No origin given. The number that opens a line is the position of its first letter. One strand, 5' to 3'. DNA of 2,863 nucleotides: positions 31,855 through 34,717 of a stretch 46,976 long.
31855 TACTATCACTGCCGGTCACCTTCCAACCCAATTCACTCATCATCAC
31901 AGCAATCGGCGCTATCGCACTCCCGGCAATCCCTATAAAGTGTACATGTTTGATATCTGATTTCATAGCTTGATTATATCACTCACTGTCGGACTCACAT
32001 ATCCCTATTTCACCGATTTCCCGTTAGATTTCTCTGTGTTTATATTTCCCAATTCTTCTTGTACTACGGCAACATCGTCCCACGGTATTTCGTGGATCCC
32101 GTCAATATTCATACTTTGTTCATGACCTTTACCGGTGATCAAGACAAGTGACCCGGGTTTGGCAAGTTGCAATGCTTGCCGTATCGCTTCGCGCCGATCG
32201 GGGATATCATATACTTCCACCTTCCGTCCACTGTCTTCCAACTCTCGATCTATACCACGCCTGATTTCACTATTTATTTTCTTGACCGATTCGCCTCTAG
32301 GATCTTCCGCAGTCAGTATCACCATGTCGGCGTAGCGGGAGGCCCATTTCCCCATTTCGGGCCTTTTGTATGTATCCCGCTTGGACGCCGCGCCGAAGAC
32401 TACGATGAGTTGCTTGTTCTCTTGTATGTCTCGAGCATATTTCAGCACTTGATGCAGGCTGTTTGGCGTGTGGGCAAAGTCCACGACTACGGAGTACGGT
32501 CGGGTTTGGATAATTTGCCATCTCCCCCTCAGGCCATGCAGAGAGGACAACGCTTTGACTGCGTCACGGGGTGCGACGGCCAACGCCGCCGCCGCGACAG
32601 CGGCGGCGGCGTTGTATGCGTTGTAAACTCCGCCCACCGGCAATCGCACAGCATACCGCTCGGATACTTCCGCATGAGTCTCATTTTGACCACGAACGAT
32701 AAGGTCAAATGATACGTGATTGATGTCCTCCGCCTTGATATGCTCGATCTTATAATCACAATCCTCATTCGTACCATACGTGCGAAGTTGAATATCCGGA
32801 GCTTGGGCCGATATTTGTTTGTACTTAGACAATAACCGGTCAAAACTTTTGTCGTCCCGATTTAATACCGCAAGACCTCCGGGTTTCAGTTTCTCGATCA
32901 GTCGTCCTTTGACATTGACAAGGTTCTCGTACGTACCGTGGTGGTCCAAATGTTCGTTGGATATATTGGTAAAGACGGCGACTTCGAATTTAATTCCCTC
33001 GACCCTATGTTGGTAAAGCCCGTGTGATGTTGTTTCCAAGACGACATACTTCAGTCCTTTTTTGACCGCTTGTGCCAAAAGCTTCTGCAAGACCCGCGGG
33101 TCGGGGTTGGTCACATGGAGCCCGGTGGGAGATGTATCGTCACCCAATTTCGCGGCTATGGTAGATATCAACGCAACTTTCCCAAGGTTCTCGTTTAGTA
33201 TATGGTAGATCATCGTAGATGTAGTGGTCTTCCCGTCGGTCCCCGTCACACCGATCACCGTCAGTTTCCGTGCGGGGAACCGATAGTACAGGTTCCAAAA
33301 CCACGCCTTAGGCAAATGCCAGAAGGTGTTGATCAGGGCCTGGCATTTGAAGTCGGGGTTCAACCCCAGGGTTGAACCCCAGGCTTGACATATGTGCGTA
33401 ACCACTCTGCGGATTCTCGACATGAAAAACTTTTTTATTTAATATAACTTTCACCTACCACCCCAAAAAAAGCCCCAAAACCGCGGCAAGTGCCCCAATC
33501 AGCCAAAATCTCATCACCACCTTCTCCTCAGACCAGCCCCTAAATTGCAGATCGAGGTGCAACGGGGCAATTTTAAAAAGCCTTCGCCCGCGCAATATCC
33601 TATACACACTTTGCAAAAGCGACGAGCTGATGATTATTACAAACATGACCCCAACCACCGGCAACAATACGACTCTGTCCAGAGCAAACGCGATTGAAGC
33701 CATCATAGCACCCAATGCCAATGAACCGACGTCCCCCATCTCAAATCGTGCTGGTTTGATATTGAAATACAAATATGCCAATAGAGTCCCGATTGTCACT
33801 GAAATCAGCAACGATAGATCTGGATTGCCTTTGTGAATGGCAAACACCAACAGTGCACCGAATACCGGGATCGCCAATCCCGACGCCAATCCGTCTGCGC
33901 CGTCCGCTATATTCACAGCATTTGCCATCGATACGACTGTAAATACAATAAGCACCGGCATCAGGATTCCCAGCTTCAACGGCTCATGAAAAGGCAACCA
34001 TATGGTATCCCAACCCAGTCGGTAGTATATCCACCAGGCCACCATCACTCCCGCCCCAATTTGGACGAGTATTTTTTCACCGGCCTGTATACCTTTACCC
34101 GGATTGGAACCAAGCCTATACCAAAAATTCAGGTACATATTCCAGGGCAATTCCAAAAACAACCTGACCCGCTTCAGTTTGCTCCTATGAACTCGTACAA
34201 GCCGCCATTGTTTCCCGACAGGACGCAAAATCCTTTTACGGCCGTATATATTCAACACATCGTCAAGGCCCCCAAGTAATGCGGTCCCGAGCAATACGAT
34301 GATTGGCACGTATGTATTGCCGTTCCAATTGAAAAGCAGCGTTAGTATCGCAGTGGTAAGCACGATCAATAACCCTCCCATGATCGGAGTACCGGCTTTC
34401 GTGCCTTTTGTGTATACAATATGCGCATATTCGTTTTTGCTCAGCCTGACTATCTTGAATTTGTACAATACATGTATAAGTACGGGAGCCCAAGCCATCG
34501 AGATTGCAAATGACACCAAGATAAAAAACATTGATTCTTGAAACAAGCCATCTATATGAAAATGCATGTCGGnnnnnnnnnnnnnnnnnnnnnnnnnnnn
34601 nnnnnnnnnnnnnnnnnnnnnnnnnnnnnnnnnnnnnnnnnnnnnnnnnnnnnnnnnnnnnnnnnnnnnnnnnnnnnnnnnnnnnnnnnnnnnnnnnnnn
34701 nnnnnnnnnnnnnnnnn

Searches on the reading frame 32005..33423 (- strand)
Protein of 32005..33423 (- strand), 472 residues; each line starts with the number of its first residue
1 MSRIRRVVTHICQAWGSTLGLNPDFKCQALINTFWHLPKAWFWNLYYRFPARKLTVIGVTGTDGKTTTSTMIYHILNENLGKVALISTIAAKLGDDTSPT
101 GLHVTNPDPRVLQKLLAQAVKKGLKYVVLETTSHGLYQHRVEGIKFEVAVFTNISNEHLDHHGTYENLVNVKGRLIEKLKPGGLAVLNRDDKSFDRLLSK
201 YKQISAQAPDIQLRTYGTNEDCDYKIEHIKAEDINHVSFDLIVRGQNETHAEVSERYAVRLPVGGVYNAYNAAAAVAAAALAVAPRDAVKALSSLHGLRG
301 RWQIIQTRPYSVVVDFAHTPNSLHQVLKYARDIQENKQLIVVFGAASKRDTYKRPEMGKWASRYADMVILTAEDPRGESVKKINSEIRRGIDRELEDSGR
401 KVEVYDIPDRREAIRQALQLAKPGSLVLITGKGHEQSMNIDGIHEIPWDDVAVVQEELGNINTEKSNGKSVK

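Call 60: search_protein_families(library=pfam, proteins=[window:32005-33423:-], max_evalue=0.001)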
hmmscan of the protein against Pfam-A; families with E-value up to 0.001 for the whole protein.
window:32005-33423:- (472 aa): 2 families
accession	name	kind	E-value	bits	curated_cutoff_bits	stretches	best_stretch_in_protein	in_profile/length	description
PF08245.18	Mur_ligase_M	-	4.2e-47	161.1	24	1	59-279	1-200/200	Mur ligase middle domain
PF02875.26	Mur_ligase_C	-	5.4e-31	108.5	28.4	1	300-433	1-127/127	Mur ligase, glutamate ligase domain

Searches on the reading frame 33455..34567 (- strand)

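Call 60: search_protein_families(library=pfam, proteins=[window:33455-34567:-], max_evalue=0.001)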
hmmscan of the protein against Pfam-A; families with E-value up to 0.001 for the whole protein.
window:33455-34567:- (370 aa): 1 family
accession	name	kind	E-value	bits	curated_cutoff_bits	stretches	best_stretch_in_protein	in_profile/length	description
PF00953.26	Glycos_transf_4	-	2.9e-26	92.8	27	1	160-295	23-158/160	Glycosyl transferase family 4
